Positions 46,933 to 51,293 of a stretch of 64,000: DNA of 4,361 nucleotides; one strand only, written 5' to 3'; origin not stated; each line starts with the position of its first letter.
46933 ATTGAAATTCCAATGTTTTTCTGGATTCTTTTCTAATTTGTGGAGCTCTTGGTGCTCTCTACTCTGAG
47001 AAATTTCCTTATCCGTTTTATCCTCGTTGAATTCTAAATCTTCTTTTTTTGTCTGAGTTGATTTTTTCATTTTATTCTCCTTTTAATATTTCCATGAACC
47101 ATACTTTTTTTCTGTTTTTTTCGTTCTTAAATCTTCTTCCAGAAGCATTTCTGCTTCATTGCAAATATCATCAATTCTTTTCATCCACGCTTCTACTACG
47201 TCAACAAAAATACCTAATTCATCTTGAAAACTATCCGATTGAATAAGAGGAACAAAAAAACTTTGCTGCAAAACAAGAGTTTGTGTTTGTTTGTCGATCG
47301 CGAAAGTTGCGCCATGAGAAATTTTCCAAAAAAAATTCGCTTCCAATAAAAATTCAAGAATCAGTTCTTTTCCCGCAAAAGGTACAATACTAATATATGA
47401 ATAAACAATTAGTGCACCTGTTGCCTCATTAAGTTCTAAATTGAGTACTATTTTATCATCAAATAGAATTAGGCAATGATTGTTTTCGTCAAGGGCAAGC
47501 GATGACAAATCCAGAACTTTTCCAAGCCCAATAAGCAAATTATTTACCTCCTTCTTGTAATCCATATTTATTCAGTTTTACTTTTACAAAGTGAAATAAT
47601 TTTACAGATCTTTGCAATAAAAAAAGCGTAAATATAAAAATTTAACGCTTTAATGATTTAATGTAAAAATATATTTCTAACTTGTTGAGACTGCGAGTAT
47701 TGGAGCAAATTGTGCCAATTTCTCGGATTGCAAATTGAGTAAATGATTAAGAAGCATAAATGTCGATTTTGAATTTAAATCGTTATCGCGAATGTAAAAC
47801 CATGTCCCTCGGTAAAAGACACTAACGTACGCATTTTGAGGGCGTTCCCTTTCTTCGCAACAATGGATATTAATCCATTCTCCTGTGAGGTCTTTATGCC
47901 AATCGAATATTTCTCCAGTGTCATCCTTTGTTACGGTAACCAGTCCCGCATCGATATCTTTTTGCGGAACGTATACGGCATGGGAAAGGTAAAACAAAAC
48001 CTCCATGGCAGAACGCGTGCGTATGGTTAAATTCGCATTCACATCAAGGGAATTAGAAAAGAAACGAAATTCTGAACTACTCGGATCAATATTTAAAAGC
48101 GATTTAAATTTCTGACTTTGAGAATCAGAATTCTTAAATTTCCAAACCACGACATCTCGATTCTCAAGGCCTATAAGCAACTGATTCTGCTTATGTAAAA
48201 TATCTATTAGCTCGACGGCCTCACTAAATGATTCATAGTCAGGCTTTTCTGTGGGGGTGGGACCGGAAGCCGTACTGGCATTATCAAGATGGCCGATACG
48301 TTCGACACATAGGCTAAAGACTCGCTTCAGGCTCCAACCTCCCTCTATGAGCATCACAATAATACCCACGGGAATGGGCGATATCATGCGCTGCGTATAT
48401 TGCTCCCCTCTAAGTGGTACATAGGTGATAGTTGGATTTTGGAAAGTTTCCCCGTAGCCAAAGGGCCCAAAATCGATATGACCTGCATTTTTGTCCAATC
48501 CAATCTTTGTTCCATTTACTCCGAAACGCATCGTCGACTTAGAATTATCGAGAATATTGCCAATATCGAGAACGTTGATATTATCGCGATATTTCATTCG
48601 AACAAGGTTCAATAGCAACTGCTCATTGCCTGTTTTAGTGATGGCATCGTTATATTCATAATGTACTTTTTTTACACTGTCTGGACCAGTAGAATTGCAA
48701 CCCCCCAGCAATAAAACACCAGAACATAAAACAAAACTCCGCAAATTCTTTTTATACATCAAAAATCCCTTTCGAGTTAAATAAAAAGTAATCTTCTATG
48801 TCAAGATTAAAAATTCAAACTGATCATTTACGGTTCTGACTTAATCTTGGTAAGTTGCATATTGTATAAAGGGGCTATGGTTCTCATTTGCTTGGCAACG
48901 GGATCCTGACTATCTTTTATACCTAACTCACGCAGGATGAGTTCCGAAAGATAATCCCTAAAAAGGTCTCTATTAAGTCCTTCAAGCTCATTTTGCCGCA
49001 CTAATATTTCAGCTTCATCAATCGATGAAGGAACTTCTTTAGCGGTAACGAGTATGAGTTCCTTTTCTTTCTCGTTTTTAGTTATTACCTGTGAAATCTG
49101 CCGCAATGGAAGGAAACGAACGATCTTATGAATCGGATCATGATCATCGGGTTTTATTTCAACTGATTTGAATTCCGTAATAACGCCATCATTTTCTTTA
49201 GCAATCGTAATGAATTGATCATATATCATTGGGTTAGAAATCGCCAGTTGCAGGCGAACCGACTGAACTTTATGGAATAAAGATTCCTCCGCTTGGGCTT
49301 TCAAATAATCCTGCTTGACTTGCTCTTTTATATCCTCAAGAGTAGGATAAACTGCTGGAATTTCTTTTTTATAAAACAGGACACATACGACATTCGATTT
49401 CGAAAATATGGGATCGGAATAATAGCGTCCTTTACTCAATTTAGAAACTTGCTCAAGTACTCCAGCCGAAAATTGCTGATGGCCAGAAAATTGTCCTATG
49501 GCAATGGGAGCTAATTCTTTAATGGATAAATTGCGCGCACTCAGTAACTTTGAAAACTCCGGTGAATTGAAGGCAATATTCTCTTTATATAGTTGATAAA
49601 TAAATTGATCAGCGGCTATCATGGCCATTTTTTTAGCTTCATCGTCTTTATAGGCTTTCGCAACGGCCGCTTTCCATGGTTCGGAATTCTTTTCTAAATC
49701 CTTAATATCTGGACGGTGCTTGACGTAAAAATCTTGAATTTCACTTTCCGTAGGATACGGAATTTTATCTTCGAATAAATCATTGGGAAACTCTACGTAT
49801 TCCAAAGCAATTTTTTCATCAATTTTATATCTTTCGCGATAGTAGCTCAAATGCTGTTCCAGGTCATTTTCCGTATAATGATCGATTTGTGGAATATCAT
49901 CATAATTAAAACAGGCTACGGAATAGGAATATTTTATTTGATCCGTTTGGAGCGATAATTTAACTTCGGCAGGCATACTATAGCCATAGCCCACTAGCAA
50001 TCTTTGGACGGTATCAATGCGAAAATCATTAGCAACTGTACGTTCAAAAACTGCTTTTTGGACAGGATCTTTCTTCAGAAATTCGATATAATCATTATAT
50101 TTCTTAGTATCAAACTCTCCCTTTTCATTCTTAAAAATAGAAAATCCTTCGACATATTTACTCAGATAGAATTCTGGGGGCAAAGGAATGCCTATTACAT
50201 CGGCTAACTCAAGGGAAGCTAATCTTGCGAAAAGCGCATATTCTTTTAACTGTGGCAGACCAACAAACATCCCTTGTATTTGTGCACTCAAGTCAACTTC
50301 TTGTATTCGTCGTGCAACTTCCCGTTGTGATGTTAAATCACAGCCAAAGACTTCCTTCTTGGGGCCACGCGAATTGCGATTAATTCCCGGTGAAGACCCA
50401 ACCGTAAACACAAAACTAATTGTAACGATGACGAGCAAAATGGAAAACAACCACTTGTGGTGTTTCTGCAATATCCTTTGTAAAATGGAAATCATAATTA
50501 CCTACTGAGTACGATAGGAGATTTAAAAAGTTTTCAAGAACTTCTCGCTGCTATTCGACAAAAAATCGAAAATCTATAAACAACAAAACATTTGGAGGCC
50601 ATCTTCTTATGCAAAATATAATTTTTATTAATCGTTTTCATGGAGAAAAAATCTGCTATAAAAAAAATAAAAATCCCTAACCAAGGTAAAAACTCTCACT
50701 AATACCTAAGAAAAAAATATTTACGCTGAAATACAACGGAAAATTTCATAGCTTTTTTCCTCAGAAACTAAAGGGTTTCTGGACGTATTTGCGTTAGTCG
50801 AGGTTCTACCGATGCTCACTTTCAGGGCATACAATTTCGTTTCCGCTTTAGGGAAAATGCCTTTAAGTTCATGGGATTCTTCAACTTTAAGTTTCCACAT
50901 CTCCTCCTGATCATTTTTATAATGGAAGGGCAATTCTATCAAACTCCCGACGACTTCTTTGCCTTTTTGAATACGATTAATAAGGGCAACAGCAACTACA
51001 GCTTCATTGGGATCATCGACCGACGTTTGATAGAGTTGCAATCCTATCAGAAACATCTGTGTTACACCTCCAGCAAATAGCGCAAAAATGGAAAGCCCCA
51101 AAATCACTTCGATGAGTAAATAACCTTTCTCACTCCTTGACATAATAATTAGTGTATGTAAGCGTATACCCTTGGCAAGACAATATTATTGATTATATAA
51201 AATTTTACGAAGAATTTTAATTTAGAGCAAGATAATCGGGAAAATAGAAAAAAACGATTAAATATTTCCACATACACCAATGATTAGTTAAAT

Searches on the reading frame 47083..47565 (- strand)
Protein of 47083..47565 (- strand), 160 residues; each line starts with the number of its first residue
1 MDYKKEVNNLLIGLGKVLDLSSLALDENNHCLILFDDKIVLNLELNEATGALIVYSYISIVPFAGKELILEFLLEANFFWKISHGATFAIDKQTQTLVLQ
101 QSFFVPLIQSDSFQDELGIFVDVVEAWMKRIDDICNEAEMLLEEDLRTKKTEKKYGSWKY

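Call 12: search_protein_families(library=pfam, max_evalue=0.001, proteins=[window:47083-47565:-])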
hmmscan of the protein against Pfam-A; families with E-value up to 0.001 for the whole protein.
window:47083-47565:- (160 aa): 1 family
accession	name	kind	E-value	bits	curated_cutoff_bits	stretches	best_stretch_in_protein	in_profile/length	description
PF05932.18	CesT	-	2e-19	70.3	22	1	10-128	2-119/119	Tir chaperone protein (CesT) family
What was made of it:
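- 47083..47565 (-): CesT-family T3SS chaperone 26 kb away, flanked by ORFs with no family match (46591-47070, 47677-48762); probable chaperone/effector module of the same system. PF05932 E=2e-19 (call 12).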

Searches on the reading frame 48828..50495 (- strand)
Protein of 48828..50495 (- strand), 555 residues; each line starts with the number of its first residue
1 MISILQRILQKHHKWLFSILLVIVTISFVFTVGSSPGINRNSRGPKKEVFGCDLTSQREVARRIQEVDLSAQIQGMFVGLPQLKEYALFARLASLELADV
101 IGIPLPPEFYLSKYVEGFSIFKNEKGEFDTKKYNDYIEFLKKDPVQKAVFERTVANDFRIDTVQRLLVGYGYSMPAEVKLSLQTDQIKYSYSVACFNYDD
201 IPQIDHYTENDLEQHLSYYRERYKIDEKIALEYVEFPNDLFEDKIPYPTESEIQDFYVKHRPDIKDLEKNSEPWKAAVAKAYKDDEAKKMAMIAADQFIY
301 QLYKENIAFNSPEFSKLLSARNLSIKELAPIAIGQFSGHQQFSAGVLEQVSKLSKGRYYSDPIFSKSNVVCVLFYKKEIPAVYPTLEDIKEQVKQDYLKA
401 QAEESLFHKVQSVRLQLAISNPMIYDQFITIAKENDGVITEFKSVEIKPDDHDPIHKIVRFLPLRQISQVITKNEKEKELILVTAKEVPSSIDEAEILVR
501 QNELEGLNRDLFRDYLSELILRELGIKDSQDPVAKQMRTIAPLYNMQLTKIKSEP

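Call 12: search_protein_families(library=pfam, max_evalue=0.001, proteins=[window:48828-50495:-])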
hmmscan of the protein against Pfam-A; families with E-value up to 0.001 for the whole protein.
window:48828-50495:- (555 aa): 2 families
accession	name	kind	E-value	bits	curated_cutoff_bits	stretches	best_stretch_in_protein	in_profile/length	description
PF13624.11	SurA_N_3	-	2.7e-05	24.5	27.2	1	8-162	4-160/162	SurA-like N-terminal domain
PF13145.12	Rotamase_2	-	0.00018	22.7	27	1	248-391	1-121/121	PPIC-type PPIASE domain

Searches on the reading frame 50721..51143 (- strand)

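Call 12: search_protein_families(library=pfam, max_evalue=0.001, proteins=[window:50721-51143:-])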
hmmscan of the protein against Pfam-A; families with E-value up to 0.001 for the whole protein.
window:50721-51143:- (140 aa): 0 families

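Call 82: search_protein_families(library=pfam, max_evalue=0.1, proteins=[window:50721-51143:-])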
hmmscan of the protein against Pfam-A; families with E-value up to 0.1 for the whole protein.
window:50721-51143:- (140 aa): 1 family
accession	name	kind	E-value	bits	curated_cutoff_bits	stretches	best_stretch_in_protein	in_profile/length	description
PF07963.17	N_methyl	-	0.053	13.6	21.2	1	10-27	9-26/27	Prokaryotic N-terminal methylation motif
